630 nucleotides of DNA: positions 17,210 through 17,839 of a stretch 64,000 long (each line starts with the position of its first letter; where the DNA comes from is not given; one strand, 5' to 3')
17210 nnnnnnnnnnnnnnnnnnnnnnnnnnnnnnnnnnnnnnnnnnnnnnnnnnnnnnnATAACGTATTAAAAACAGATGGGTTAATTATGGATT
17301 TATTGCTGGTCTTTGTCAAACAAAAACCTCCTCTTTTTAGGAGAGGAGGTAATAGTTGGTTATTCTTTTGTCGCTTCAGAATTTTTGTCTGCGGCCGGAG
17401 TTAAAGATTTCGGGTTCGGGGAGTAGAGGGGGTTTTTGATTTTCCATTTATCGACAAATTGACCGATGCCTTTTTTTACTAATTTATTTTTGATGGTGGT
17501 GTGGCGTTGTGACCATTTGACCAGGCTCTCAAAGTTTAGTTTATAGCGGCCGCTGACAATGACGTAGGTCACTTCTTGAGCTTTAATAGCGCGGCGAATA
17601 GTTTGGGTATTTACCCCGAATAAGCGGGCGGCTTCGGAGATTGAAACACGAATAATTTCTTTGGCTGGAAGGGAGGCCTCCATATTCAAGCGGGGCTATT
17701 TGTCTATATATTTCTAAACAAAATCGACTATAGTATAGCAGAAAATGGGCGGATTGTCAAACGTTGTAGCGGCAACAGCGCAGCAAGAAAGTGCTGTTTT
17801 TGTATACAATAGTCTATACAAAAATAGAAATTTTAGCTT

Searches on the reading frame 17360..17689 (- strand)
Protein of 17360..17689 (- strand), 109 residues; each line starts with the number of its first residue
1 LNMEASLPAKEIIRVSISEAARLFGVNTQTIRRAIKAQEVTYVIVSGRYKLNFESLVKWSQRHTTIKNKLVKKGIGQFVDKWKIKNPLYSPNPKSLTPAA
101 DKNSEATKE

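Call 40: search_protein_families(library=pfam, proteins=[window:17360-17689:-], max_evalue=0.001)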
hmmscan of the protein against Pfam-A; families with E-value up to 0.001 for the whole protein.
window:17360-17689:- (109 aa): 6 families
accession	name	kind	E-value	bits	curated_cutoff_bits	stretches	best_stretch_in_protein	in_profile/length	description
PF12728.13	HTH_17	-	7.2e-06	26.6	27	1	16-62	3-49/51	Helix-turn-helix domain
PF13542.12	HTH_Tnp_ISL3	-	0.00037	20.3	27.4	0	14-36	26-48/51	Helix-turn-helix domain of transposase family ISL3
PF05225.22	HTH_psq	-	0.00052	20.1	20.4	0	15-36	17-38/45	helix-turn-helix, Psq domain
PF13384.12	HTH_23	-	0.00073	19.7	24.6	0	14-37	17-40/50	Homeodomain-like domain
PF00376.29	MerR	-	0.00076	19.7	28.2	0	16-33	1-18/38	MerR family regulatory protein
PF13518.12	HTH_28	-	0.00077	19.9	25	0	15-36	13-34/52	Helix-turn-helix domain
